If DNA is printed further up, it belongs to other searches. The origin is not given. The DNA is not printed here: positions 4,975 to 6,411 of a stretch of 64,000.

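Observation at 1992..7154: GT-C-like/TPR membrane protein, Trp-rich repeat protein and polyprenyl-phosphate phosphoribosyltransferase are translationally coupled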

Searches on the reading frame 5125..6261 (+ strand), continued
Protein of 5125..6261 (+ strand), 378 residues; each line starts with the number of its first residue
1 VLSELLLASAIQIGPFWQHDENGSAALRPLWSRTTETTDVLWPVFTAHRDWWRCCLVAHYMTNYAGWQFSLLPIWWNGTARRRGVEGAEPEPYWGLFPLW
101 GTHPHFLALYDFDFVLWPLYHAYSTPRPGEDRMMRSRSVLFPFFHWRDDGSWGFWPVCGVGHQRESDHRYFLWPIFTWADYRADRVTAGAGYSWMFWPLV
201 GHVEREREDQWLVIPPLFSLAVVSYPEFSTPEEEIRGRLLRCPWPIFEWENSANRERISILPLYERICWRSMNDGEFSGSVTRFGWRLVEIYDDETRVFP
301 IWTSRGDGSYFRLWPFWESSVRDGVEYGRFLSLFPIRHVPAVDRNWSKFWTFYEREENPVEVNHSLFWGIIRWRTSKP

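Call 81: search_protein_families(library=pfam, proteins=[L106:93-1508:+, L106:1847-3373:+, L106:3279-5852:+, L106:5821-6483:+, L106:6559-7800:+, L106:11254-12579:+, L106:12584-14104:-, L106:14261-16282:-, L106:16327-17517:-, L106:17608-18882:+], max_evalue=0.001)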
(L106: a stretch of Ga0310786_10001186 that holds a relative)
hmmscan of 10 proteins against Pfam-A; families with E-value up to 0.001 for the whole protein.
L106:93-1508:+ (471 aa): 3 families
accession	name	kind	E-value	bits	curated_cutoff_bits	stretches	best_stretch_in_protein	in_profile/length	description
PF00270.35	DEAD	-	2.3e-49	167.8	26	1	19-206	1-165/167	DEAD/DEAH box helicase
PF00271.37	Helicase_C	-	4.8e-32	110.9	23.5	1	243-352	2-110/110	Helicase conserved C-terminal domain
PF04851.21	ResIII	-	3.2e-05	24.3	22.5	1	21-174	7-150/164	Type III restriction enzyme, res subunit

L106:1847-3373:+ (508 aa): 2 families
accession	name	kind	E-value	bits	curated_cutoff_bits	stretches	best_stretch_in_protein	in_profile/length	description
PF06968.18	BATS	-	3e-15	56.6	22.2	1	305-415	1-87/88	Biotin and Thiamin Synthesis associated domain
PF04055.27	Radical_SAM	-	4.8e-15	56.6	29.5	1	114-275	2-150/166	Radical SAM superfamily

L106:3279-5852:+ (857 aa): 3 families
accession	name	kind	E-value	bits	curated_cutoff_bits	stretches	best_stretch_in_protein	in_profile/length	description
PF01547.30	SBP_bac_1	-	8.1e-21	75.7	26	1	99-398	32-305/307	Bacterial extracellular solute-binding protein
PF13416.11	SBP_bac_8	-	2.4e-15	57.5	27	1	106-354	27-213/279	Bacterial extracellular solute-binding protein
PF00528.27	BPD_transp_1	-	1.8e-11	44.5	26.4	1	663-848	19-177/184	Binding-protein-dependent transport system inner membrane component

L106:5821-6483:+ (220 aa): 0 families

L106:6559-7800:+ (414 aa): 1 family
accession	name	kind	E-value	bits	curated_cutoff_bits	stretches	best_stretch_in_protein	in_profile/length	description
PF11028.14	TMEM260-like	-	1.3e-08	35.3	24.2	1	62-212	21-173/179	Protein O-mannosyl-transferase TMEM260-like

L106:11254-12579:+ (441 aa): 3 families
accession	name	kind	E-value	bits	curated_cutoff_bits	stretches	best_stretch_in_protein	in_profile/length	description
PF14535.12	AMP-binding_C_2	-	6.3e-19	68.5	25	1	353-437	1-94/96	AMP-binding enzyme C-terminal domain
PF00501.34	AMP-binding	-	1.4e-18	67.3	29.9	1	100-302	164-374/384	AMP-binding enzyme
PF04443.18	LuxE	-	3.2e-05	23.4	24.9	1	245-345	274-374/391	Acyl-protein synthetase, LuxE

L106:12584-14104:- (506 aa): 1 family
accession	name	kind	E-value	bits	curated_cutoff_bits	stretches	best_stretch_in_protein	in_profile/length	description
PF00474.23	SSF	-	3e-49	168.5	22.8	1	32-445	1-401/406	Sodium:solute symporter family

L106:14261-16282:- (673 aa): 0 families

L106:16327-17517:- (396 aa): 5 families
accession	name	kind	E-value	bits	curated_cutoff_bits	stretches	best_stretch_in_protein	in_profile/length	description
PF13377.12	Peripla_BP_3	-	1.8e-31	109.9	26.5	1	116-279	3-167/167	Periplasmic binding protein-like domain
PF12833.13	HTH_18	-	5.8e-18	65.4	33.6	1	312-389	3-80/80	Helix-turn-helix domain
PF00165.29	HTH_AraC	-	1.6e-12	47.7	26.6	1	349-388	1-42/42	Bacterial regulatory helix-turn-helix proteins, AraC family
PF00532.27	Peripla_BP_1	-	9.7e-07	29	22.2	1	55-154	53-156/281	Periplasmic binding proteins and sugar binding domain of LacI family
PF13407.12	Peripla_BP_4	-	4.2e-06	27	35.1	1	80-227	80-223/258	Periplasmic binding protein domain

L106:17608-18882:+ (424 aa): 1 family
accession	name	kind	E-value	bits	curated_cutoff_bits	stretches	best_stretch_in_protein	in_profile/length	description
PF01408.29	GFO_IDH_MocA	-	5.1e-10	40.5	24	1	77-200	2-119/120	Oxidoreductase family, NAD-binding Rossmann fold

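Call 100: search_protein_families(library=pfam, proteins=[L097:11342-14860:+, L097:3587-6229:+, L097:6417-7592:+, L097:7573-9153:+, L097:9170-9973:+, L097:14815-15405:+], max_evalue=0.001)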
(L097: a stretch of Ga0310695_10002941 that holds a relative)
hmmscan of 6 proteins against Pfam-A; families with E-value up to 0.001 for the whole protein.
L097:11342-14860:+ (1172 aa): 1 family
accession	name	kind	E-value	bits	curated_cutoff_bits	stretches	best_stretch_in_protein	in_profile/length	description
PF18884.5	TSP3_bac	-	6e-18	64.8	25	1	188-207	1-20/22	Bacterial TSP3 repeat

L097:3587-6229:+ (880 aa): 3 families
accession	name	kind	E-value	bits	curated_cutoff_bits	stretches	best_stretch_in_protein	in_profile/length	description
PF02896.24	PEP-utilizers_C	-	1.5e-78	264.4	22.8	1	526-876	6-291/293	PEP-utilising enzyme, PEP-binding domain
PF01326.24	PPDK_N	-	5.4e-55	187.4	27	2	24-295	2-218/328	Pyruvate phosphate dikinase, AMP/ATP-binding domain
PF00391.29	PEP-utilizers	-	1.1e-22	79.9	23.1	1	428-509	3-72/72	PEP-utilising enzyme, mobile domain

L097:6417-7592:+ (391 aa): 1 family
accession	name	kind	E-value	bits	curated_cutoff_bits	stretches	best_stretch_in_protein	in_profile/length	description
PF07963.17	N_methyl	-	0.0003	20.7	21.2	1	41-64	4-27/27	Prokaryotic N-terminal methylation motif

L097:7573-9153:+ (526 aa): 1 family
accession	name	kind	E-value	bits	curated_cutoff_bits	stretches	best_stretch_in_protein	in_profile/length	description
PF07519.17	Tannase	-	1.6e-23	83.7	29.8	1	100-283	6-189/490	Tannase and feruloyl esterase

L097:9170-9973:+ (267 aa): 1 family
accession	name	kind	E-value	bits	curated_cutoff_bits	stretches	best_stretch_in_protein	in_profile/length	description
PF02698.23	DUF218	-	6.9e-30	104.1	27.6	1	81-257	1-132/133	DUF218 domain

L097:14815-15405:+ (196 aa): 0 families
